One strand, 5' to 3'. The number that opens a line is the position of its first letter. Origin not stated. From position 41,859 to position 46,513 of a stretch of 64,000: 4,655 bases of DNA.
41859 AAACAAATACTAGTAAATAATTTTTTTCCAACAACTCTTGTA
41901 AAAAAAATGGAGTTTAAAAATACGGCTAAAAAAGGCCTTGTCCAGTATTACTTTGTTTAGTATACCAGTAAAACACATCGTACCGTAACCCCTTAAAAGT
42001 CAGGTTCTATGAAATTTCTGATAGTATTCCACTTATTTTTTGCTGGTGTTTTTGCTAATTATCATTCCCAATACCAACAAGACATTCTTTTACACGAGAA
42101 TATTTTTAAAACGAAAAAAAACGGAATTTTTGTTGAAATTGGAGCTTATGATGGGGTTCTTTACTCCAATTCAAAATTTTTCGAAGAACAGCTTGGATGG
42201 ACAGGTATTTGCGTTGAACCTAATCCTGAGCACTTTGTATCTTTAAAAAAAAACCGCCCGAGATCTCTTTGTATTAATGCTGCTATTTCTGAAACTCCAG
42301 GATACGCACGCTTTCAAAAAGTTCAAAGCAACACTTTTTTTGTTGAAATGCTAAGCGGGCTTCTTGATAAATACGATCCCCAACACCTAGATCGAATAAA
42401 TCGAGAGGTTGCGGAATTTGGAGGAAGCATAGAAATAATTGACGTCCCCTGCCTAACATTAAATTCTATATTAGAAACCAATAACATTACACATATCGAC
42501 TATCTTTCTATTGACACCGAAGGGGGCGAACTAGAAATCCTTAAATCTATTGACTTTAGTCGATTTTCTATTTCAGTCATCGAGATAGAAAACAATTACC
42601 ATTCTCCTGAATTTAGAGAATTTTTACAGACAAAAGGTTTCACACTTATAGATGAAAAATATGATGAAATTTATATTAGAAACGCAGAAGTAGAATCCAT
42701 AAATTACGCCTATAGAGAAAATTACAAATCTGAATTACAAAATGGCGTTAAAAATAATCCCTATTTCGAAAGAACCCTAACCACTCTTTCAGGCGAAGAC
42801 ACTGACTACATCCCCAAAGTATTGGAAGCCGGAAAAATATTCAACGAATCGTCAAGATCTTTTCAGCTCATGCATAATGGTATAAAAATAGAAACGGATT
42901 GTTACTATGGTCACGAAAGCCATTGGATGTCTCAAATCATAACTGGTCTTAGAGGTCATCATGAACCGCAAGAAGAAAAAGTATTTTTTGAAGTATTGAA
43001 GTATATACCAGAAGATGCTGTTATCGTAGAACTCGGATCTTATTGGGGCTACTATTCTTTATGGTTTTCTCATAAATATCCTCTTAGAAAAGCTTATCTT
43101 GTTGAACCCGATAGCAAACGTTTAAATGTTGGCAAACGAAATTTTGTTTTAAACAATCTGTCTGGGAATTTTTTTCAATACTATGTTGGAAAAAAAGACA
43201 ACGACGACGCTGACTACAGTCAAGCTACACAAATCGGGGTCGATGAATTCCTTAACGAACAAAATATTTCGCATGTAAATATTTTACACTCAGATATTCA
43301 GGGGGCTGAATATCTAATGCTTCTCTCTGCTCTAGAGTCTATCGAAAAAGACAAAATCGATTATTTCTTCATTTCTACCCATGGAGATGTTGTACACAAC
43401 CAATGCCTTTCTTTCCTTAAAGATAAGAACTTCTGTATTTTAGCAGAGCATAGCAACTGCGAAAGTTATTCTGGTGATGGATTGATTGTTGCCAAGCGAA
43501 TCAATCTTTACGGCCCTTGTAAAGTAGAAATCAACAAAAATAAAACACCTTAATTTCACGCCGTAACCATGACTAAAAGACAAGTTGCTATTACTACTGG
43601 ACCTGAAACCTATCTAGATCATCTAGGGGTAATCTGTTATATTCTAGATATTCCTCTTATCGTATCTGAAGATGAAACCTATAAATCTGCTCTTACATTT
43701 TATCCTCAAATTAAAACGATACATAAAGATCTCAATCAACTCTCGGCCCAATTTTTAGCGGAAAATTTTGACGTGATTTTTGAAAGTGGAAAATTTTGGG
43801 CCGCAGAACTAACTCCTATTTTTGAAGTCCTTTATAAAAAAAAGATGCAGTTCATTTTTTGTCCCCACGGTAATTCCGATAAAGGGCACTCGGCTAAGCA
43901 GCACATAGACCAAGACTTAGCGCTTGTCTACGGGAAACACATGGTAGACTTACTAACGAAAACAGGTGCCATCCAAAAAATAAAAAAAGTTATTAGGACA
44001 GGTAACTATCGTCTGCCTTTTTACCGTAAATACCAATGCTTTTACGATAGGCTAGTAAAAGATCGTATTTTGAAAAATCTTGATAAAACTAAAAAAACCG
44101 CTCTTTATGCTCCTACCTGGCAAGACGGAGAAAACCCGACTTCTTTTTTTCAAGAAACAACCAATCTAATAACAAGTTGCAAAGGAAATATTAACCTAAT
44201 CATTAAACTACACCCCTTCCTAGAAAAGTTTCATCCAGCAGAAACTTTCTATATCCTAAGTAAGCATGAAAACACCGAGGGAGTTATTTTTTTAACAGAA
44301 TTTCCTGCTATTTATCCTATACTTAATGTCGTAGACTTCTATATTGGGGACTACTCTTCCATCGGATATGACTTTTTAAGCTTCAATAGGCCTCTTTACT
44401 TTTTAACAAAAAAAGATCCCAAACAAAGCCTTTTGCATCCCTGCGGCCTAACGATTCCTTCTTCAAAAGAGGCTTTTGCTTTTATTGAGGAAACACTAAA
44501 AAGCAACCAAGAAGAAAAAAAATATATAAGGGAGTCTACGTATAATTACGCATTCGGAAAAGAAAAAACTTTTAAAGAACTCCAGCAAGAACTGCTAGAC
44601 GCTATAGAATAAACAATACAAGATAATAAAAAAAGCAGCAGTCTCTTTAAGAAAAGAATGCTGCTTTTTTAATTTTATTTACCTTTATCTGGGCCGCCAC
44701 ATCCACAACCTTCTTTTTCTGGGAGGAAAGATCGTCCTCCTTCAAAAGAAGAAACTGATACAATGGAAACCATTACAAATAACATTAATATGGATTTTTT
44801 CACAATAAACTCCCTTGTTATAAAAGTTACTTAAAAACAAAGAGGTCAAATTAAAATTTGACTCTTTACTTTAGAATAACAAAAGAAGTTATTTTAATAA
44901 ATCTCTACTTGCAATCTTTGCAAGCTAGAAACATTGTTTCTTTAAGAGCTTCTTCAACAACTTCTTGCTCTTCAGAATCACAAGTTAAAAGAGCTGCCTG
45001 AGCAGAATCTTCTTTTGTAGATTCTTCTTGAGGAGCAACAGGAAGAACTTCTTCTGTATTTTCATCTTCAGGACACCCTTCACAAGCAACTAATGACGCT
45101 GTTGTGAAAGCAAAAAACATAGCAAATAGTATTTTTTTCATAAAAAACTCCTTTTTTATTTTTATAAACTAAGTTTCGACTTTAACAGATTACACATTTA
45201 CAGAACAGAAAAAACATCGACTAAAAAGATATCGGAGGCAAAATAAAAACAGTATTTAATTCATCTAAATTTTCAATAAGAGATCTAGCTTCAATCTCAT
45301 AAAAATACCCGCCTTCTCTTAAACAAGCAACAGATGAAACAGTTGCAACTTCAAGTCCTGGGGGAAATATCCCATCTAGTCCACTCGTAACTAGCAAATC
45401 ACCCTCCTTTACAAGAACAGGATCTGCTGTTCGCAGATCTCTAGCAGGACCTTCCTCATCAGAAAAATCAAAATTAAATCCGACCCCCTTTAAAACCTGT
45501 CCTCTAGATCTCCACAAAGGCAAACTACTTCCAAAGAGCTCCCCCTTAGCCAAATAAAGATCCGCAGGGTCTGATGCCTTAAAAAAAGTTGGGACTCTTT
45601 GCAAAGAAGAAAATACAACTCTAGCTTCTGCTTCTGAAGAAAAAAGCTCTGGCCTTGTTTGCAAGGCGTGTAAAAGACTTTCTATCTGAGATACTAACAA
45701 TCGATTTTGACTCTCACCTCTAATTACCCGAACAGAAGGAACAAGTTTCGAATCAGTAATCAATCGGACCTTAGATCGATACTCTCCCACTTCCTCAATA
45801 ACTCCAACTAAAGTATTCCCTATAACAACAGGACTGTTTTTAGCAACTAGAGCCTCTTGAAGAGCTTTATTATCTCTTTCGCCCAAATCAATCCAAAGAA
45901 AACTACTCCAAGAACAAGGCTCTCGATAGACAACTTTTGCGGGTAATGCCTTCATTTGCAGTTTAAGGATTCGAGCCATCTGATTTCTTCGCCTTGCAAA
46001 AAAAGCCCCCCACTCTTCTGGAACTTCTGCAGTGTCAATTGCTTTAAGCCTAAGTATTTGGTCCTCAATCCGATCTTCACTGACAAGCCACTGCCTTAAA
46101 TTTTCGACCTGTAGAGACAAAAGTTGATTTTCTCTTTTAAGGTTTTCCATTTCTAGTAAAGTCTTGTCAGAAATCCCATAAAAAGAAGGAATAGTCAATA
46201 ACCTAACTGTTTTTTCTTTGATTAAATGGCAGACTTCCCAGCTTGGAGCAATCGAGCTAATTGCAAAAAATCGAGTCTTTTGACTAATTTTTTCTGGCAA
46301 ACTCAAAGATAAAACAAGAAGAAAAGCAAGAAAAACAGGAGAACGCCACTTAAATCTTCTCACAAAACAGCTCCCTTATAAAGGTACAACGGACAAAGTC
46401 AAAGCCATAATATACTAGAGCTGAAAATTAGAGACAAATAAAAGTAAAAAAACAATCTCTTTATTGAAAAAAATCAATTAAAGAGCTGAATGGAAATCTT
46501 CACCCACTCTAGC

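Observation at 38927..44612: Two TagF-family phosphotransferase paralogs bracketing a double FkbM methyltransferase: candidate phosphodiester-linked, methylated glycopolymer system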

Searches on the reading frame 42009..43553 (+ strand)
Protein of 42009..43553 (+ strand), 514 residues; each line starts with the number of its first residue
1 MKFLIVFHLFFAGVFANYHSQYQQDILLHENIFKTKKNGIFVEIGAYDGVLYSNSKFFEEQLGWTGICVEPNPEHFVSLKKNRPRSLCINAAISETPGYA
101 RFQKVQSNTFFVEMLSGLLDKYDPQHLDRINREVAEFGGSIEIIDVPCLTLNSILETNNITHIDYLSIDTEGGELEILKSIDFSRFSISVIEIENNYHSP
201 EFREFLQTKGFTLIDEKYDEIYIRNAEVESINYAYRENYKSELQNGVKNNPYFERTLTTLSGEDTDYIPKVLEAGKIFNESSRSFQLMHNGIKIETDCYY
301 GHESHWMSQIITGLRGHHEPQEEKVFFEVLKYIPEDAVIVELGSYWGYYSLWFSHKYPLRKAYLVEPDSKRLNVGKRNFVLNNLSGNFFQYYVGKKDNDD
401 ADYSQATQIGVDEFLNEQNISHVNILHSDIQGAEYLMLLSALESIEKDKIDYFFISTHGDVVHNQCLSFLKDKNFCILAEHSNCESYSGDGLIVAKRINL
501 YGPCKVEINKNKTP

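Call 3: search_protein_families(library=pfam, proteins=[window:42009-43553:+], max_evalue=0.1)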
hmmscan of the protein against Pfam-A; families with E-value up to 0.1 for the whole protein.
window:42009-43553:+ (514 aa): 1 family
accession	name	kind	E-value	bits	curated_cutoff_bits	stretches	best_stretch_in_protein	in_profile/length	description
PF05050.19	Methyltransf_21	-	3.8e-32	112.2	22.7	2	43-210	1-170/173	Methyltransferase FkbM domain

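Call 4: search_protein_families(library=ncbifam, proteins=[window:42009-43553:+], max_evalue=0.1)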
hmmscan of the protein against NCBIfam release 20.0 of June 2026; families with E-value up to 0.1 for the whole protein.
window:42009-43553:+ (514 aa): 1 family
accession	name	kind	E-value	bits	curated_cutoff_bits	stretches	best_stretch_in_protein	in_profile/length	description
TIGR01444.1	fkbM_fam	subfamily_domain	8.8e-26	91.1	37.7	2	41-180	2-126/143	FkbM family methyltransferase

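Call 46: find_homologous_proteins(query=window:42009-43553:+, max_evalue=0.001)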
Query window:42009-43553:+ (514 aa): 1337 proteins with E <= 0.001 among 8000 candidates; the best 120 are listed.
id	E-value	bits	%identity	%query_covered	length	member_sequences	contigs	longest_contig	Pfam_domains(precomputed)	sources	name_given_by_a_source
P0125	0.0e+0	1181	100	100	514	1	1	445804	PF05050.20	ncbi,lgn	-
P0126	2.0e-165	570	54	96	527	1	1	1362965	PF05050.20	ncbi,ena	-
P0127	2.6e-165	569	52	96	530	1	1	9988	PF05050.20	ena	-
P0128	6.2e-162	558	50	100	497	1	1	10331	PF05050.20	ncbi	-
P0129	2.3e-132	461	48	96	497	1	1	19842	PF05050.20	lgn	-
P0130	1.2e-94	336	45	50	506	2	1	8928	PF05050.20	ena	-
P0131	3.1e-92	328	53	56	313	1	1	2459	PF05050.20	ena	-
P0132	3.6e-92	328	53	54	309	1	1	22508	PF05050.20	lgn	-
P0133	3.7e-91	325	44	71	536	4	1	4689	PF05050.20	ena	-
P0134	8.2e-91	323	57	50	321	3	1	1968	PF05050.20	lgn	-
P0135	1.1e-90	323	57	51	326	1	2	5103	PF05050.20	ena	-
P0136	2.0e-90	322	57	51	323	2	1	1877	PF05050.20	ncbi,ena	-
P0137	2.3e-90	322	56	51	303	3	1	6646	PF05050.20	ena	-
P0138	3.2e-90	322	56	51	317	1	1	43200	PF05050.20,PF17797.8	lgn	-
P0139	3.6e-90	321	54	54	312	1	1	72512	-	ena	-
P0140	1.2e-89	320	58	50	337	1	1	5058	PF05050.20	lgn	-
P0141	1.4e-89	319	55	50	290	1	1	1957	PF05050.20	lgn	-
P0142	1.6e-89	319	56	50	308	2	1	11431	PF05050.20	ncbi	-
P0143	2.6e-89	319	42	94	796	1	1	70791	PF05050.20,PF00852.27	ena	-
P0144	3.4e-89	318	57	51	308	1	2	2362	PF05050.20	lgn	-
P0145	5.3e-89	317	51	55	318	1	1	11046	PF05050.20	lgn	-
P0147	7.5e-89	317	55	50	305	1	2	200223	PF05050.20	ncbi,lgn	-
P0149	5.3e-88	314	51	55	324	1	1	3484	PF05050.20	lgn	-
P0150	5.8e-88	314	54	51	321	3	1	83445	PF05050.20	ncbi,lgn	ncbi:MAG: hypothetical protein RLZZ453_982 [Chlamydiota bacterium]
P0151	9.6e-88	313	51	57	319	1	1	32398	PF05050.20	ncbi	-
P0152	1.1e-87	313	55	50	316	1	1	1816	PF05050.20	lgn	-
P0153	1.8e-87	312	57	50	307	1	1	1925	PF05050.20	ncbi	-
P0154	2.1e-87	312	54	51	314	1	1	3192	PF05050.20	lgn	-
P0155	2.7e-87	312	57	50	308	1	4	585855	PF05050.20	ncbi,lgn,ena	-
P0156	5.5e-87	311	55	51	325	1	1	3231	PF05050.20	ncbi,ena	-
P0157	1.3e-86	310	54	50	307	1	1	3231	PF05050.20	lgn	-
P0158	2.2e-86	309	53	54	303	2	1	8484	PF05050.20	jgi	jgi:hypothetical protein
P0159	3.9e-86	308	55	50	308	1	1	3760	PF05050.20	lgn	-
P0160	4.0e-86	308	57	50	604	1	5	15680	PF05050.20,PF00852.27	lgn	-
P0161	4.6e-86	308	54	51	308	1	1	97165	PF05050.20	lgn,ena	-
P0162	5.3e-86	308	52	54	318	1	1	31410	PF05050.20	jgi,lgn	-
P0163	6.9e-86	307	55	51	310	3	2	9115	PF05050.20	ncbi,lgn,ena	-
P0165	8.8e-86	307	54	50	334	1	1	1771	PF05050.20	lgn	-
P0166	1.4e-85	306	52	54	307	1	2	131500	PF05050.20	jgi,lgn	jgi:hypothetical protein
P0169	7.3e-85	304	52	54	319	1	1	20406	PF05050.20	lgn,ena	-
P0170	1.1e-84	303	49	55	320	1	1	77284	PF05050.20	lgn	-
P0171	1.4e-84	303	52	54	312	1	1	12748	PF05050.20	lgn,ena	-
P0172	1.5e-84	303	53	52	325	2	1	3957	PF05050.20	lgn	-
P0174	2.3e-84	302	54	50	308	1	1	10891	PF05050.20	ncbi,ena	-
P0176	4.3e-84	301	55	50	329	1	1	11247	PF05050.20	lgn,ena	-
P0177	5.5e-84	301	55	50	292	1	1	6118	PF05050.20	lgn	-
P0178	6.3e-84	301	53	50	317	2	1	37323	PF05050.20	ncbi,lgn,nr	ncbi:MAG: hypothetical protein M1114_05845 [Candidatus Dependentiae bacterium]|nr:hypothetical prote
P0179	7.5e-84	300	53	51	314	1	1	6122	PF05050.20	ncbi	-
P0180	8.9e-84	300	55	50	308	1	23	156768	PF05050.20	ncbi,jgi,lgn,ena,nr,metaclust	ncbi:MAG: hypothetical protein ACD_17C00543G0001 [uncultured bacterium]|nr:MAG: hypothetical protein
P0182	1.4e-83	300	49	54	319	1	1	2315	PF05050.20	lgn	-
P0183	1.4e-83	300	51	53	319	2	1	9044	PF05050.20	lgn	-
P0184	1.6e-83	299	53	51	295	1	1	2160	PF05050.20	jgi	jgi:hypothetical protein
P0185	1.7e-83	299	49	58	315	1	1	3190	PF05050.20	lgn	-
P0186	1.9e-83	299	53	54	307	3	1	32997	PF05050.20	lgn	-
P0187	2.1e-83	299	49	57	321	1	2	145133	PF05050.20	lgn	-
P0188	2.2e-83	299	55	50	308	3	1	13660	PF05050.20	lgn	-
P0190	2.5e-83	299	52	52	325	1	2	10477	PF05050.20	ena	-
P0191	3.0e-83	299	55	49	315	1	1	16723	PF05050.20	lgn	-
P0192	3.3e-83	298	49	53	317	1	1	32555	PF05050.20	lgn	-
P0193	3.6e-83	298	54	50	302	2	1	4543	PF05050.20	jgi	jgi:hypothetical protein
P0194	3.7e-83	298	56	50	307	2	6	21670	PF05050.20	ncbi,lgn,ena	-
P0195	4.7e-83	298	52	50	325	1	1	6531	PF05050.20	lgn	-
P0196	6.0e-83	298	50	53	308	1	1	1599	PF05050.20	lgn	-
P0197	6.7e-83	297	54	50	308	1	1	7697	PF05050.20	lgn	-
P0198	8.9e-83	297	53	50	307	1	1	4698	PF05050.20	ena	-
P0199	9.1e-83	297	48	55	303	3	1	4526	PF05050.20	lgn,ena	-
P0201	1.5e-82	296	49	53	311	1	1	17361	PF05050.20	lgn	-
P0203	2.2e-82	296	53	51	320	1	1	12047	PF05050.20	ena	-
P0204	2.3e-82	296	42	68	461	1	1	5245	PF05050.20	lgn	-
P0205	2.4e-82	296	51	54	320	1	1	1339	PF05050.20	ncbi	-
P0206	3.3e-82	295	54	50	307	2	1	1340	PF05050.20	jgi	-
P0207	3.6e-82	295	53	50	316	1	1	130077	PF05050.20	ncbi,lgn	-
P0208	3.7e-82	295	50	53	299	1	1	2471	PF05050.20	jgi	jgi:hypothetical protein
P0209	5.0e-82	294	54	51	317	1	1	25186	PF05050.20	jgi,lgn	-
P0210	5.2e-82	294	51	53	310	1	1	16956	PF05050.20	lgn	-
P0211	5.7e-82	294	53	50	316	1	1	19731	PF05050.20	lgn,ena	-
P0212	6.3e-82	294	54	52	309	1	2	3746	PF05050.20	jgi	-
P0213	6.7e-82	294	53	51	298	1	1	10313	PF05050.20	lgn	-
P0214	7.9e-82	294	53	50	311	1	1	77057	PF05050.20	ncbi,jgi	-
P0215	8.6e-82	294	52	51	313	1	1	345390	PF05050.20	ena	-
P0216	9.6e-82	294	49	54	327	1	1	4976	PF05050.20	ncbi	-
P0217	1.5e-81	293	49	54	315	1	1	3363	PF05050.20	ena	-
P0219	2.2e-81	292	50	53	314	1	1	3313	PF05050.20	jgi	jgi:hypothetical protein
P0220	2.3e-81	292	49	57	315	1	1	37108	PF05050.20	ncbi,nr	ncbi:MAG: hypothetical protein P4L22_00445 [Candidatus Babeliales bacterium]|nr:hypothetical protein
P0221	2.7e-81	292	52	50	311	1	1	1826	PF05050.20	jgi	jgi:hypothetical protein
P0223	5.5e-81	291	50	57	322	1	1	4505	PF05050.20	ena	-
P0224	6.2e-81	291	51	50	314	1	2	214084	PF05050.20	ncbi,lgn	-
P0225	7.9e-81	291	51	53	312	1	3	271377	PF05050.20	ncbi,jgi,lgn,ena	-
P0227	9.4e-81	290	49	53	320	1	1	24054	PF05050.20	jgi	jgi:hypothetical protein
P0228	1.1e-80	290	51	51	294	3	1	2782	PF05050.20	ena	-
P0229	1.1e-80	290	52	51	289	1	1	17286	PF05050.20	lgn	-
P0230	1.7e-80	289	50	55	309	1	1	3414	PF05050.20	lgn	-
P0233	5.4e-80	288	53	51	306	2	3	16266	PF05050.20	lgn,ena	-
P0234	5.9e-80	288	54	50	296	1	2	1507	PF05050.20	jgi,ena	-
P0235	7.1e-80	287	53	50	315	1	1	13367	PF05050.20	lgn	-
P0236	1.2e-79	287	49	54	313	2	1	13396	PF05050.20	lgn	-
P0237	1.4e-79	286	49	56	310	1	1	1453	PF05050.20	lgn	-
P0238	1.4e-79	286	52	50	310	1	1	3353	PF05050.20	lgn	-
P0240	1.7e-79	286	53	52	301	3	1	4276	PF05050.20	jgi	-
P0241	2.3e-79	286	51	50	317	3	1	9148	PF05050.20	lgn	-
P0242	2.5e-79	286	50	53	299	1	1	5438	PF05050.20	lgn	-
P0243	3.2e-79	285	53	50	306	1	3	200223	PF05050.20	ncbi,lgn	-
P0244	3.8e-79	285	48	53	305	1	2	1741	PF05050.20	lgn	-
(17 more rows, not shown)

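Call 47: find_encoding_contigs(protein=P0126, flank=8000, max_places=2)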
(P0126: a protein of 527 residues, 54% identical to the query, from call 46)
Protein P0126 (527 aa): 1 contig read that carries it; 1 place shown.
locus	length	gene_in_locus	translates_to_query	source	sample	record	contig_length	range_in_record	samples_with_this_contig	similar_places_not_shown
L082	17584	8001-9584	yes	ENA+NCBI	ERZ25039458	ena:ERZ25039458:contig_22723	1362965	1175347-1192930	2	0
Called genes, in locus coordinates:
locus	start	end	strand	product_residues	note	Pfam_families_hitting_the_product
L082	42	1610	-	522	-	-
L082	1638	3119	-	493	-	-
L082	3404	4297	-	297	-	PF01697:Glyco_transf_92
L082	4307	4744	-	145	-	-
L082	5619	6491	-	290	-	-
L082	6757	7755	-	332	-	-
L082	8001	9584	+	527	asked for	PF05050:Methyltransf_21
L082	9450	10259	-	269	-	PF08795:DUF1796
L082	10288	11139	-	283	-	PF08003:Methyltransf_9 (weak), PF13489:Methyltransf_23, PF01209:Ubie_methyltran, PF05175:MTS, PF08241:Methyltransf_11, PF08242:Methyltransf_12, PF13649:Methyltransf_25, PF13847:Methyltransf_31, +1 more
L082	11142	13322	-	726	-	PF01370:Epimerase, PF16363:GDP_Man_Dehyd, PF01210:NAD_Gly3P_dh_N (faint), PF02558:ApbA (faint), PF03721:UDPG_MGDP_dh_N, PF00984:UDPG_MGDP_dh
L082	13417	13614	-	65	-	-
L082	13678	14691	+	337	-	PF00793:DAHP_synth_1, PF03102:NeuB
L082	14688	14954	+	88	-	PF01817:CM_2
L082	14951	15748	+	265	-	PF00800:PDT, PF01842:ACT (weak)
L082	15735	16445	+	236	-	PF02153:PDH_N, PF20463:PDH_C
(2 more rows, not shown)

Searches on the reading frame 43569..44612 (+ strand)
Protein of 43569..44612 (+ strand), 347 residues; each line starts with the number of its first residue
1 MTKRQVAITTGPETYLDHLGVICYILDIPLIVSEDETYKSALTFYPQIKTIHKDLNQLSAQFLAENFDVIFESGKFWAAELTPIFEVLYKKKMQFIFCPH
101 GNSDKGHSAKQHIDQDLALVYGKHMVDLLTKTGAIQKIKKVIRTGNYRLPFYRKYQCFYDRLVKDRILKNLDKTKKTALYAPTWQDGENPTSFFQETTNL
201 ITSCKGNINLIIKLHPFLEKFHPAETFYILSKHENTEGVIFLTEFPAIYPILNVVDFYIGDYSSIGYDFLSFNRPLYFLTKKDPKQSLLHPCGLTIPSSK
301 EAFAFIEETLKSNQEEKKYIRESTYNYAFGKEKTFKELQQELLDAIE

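Call 3: search_protein_families(library=pfam, proteins=[window:43569-44612:+], max_evalue=0.1)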
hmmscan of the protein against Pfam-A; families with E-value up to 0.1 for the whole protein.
window:43569-44612:+ (347 aa): 1 family
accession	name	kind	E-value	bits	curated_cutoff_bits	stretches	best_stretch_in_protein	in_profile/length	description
PF04464.20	Glyphos_transf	-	1.5e-16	60.8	22.1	1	140-280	159-293/367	CDP-Glycerol:Poly(glycerophosphate) glycerophosphotransferase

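Call 4: search_protein_families(library=ncbifam, proteins=[window:43569-44612:+], max_evalue=0.1)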
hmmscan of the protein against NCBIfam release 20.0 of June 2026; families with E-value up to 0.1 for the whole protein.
window:43569-44612:+ (347 aa): 3 families
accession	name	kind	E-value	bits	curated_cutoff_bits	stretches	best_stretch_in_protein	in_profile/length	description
NF041713.1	Tar_polymTarL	equivalog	2.5e-07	29.7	1000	1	137-279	350-490/562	teichoic acid ribitol-phosphate polymerase TarL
NF046086.1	BFO_1060_trans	domain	1.3e-06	27.8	200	2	106-192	96-178/365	BFO_1060 family glycosyltransferase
NF041712.1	techglyph_taseTarF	equivalog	7.3e-05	22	550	1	139-279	176-312/388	teichoic acid glycerol-phosphate transferase TarF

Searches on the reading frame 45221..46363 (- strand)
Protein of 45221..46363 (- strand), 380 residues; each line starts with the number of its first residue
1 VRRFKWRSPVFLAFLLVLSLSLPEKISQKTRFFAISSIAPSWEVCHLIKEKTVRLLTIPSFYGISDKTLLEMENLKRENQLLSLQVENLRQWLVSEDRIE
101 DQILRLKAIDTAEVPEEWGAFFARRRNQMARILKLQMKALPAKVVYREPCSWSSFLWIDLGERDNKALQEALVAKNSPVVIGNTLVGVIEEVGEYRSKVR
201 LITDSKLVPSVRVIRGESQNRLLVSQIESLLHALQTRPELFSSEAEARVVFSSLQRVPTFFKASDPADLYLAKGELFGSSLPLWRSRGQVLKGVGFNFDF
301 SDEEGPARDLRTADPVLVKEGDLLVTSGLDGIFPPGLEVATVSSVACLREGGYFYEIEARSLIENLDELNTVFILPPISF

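Call 3: search_protein_families(library=pfam, proteins=[window:45221-46363:-], max_evalue=0.1)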
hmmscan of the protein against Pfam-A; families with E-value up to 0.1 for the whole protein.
window:45221-46363:- (380 aa): 1 family
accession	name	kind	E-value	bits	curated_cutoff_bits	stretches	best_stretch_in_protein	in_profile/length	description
PF04085.20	MreC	-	3.3e-24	85.8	28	2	144-250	1-98/147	Rod shape-determining protein MreC, barrel core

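Call 4: search_protein_families(library=ncbifam, proteins=[window:45221-46363:-], max_evalue=0.1)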
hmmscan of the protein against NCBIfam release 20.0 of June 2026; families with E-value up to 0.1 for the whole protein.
window:45221-46363:- (380 aa): 14 families
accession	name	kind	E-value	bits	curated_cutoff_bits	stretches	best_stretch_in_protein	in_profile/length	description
NF011450.0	PRK14872.1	equivalog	3.5e-70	236.9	407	1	3-380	10-324/338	rod shape-determining protein MreC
TIGR00219.1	mreC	equivalog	1.3e-17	63.9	92.75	2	318-376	216-272/283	rod shape-determining protein MreC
NF010520.0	PRK13922.13-5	equivalog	1.2e-11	44.5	343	1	314-377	200-262/263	rod shape-determining protein MreC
NF010512.0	PRK13922.12-1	equivalog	1.2e-10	41.1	336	2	170-206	145-181/287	rod shape-determining protein MreC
NF010532.0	PRK13922.9-3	equivalog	4.8e-10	39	243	2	318-375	205-260/280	rod shape-determining protein MreC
NF010527.0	PRK13922.6-2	equivalog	6.1e-08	32.2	289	2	134-215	90-164/249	rod shape-determining protein MreC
NF010513.0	PRK13922.12-3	equivalog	1.9e-07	30.8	380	1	318-345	226-253/305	rod shape-determining protein MreC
NF010514.0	PRK13922.12-4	equivalog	2.7e-06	26.8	337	1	174-223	157-204/276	rod shape-determining protein MreC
NF010519.0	PRK13922.13-4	equivalog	4e-06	26.2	505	1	318-374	215-270/406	rod shape-determining protein MreC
NF010507.0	PRK13922.10-6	equivalog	2.5e-05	24.1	219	1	318-346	195-223/252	rod shape-determining protein MreC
NF010518.0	PRK13922.13-3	equivalog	3.1e-05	23.3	385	1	125-218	110-201/295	rod shape-determining protein MreC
NF010536.0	PRK13923.2-1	equivalog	0.0005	19.8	271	0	318-350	132-164/210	putative spore coat protein regulator protein YlbO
NF010533.0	PRK13922.9-5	equivalog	0.0012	17.9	384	1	316-343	223-250/345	rod shape-determining protein MreC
NF010524.0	PRK13922.14-4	equivalog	0.021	14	332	0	144-207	124-180/270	rod shape-determining protein MreC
